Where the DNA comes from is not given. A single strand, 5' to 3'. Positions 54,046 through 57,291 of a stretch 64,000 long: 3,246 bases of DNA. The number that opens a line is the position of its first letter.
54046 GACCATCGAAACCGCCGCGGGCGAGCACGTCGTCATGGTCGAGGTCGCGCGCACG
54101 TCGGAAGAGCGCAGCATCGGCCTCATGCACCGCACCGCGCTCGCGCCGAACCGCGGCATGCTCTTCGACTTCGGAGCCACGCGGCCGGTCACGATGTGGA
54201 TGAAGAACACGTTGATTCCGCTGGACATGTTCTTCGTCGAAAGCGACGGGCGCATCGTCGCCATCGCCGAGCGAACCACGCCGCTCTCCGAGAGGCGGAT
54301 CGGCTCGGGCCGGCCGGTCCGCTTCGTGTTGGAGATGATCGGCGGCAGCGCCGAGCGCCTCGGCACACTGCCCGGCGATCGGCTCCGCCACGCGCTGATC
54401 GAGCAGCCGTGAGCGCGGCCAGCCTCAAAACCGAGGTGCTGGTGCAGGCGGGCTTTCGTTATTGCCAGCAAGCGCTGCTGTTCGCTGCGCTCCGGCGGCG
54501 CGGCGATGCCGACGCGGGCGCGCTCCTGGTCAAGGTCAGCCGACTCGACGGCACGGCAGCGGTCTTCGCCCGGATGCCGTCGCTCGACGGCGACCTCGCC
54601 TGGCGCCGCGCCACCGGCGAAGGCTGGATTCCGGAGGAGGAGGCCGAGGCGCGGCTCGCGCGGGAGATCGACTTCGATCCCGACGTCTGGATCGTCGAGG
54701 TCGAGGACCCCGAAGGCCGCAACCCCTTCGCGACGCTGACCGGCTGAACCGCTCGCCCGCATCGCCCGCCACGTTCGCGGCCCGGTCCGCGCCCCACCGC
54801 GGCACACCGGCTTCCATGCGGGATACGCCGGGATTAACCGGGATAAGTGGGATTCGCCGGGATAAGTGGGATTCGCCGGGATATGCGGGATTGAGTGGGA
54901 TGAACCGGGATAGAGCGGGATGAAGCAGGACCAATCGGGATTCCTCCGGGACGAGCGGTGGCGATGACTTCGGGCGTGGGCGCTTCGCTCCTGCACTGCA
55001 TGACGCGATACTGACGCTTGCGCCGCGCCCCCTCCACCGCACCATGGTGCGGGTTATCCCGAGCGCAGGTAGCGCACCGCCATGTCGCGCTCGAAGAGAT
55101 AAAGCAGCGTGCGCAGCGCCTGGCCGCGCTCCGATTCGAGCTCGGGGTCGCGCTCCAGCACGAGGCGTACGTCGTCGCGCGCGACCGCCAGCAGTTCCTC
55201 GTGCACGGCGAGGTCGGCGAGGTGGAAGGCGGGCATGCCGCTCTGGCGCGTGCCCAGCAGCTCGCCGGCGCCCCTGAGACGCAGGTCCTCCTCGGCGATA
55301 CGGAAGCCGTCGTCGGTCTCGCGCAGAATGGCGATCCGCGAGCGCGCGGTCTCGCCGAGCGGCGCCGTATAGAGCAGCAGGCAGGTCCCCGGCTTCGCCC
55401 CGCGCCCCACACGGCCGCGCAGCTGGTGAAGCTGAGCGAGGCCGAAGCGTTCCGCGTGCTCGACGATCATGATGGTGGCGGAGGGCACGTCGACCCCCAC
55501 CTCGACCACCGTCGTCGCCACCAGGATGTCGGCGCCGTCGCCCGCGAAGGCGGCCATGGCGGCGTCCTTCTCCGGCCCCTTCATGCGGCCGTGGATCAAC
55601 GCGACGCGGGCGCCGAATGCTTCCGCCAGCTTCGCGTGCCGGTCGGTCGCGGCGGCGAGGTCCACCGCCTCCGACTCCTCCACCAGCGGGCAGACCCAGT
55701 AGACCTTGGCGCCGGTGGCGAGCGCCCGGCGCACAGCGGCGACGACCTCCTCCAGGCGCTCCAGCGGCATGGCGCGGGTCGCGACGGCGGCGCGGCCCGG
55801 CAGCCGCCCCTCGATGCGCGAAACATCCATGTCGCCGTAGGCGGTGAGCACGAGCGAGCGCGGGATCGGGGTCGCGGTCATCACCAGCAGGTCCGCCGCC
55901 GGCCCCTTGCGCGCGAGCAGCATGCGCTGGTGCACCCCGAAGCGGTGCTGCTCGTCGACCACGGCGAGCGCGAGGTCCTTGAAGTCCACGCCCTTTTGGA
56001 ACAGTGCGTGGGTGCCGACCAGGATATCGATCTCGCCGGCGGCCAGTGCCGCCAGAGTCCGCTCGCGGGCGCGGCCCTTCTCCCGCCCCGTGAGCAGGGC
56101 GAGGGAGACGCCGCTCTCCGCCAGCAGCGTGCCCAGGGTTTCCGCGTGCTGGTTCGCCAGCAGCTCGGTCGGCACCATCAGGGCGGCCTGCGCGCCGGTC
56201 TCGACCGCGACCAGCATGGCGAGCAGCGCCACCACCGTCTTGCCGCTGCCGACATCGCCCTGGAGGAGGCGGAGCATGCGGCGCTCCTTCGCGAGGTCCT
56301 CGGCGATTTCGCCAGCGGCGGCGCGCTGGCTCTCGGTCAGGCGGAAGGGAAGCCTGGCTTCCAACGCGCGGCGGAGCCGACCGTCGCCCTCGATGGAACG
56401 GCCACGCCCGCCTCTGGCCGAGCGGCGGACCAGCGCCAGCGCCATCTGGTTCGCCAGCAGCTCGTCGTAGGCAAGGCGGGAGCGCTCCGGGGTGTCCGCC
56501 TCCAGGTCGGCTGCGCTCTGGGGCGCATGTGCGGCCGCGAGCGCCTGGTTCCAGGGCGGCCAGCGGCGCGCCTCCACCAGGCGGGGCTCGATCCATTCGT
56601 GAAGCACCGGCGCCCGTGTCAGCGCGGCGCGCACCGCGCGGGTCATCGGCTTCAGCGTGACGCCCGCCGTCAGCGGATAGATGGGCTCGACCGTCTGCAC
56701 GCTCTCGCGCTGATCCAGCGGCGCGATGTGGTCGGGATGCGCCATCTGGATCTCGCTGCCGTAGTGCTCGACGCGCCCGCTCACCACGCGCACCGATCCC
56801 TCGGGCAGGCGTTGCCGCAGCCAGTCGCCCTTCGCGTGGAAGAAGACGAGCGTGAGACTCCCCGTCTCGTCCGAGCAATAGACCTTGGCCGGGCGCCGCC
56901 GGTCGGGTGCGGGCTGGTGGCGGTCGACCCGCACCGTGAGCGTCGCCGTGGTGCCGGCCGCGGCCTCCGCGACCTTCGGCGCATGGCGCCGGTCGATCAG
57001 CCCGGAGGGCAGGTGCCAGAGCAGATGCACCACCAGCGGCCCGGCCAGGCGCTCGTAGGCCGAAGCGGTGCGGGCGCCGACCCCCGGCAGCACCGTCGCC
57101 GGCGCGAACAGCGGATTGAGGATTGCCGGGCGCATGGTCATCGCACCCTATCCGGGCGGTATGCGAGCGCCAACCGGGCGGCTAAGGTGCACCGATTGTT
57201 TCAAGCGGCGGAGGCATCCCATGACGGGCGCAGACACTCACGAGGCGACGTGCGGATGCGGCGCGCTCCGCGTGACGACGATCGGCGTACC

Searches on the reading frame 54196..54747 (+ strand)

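Call 12: search_protein_families(library=pfam, proteins=[window:54196-54747:+])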
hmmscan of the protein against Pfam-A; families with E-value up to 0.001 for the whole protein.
window:54196-54747:+ (183 aa): 1 family
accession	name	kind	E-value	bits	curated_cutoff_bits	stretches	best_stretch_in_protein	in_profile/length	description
PF07372.17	DUF1491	-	2e-31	108.9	25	1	77-178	1-103/104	Protein of unknown function (DUF1491)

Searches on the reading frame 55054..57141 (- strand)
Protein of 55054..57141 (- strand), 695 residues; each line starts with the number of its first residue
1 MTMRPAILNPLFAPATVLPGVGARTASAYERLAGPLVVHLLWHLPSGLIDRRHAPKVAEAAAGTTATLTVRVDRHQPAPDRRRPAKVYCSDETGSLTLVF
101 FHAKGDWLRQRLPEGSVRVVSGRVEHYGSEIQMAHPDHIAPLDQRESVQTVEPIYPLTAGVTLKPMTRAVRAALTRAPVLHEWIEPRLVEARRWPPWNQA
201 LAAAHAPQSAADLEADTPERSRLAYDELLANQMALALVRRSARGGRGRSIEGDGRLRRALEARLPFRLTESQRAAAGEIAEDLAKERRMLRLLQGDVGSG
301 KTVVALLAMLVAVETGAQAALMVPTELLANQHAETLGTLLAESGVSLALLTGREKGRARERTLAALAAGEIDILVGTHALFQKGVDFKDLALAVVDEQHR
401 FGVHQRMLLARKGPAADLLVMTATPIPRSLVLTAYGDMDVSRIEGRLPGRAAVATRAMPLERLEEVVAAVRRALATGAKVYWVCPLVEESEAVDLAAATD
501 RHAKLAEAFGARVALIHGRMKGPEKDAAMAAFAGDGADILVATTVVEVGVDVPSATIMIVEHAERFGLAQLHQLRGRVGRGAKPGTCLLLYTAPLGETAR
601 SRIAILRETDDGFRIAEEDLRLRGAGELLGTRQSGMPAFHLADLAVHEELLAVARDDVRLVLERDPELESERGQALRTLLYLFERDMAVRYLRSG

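Call 12: search_protein_families(library=pfam, proteins=[window:55054-57141:-])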
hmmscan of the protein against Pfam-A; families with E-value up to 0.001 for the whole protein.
window:55054-57141:- (695 aa): 7 families
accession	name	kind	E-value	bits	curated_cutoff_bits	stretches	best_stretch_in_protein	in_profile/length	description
PF00270.35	DEAD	-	5.4e-22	78.7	26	1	284-428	12-162/167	DEAD/DEAH box helicase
PF00271.37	Helicase_C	-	4e-21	75.8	23.5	1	473-580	9-108/110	Helicase conserved C-terminal domain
PF19833.4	RecG_dom3_C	-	1.1e-13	51.5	26.8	1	609-676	1-69/87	ATP-dependent DNA helicase RecG, domain 3, C-terminal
PF04851.21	ResIII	-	2.8e-08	34.3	22.5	1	267-425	3-162/164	Type III restriction enzyme, res subunit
PF17191.10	RecG_wedge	-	1.2e-06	28.6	23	1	20-175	7-160/162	RecG wedge domain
PF01336.31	tRNA_anti-codon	-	2.4e-06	27.8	27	1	70-137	5-71/75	OB-fold nucleic acid binding domain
PF22590.2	Cas3-like_C_2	-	2.1e-05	25.2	27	1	477-581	2-104/106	CRISPR-associated nuclease/helicase Cas3, C-terminal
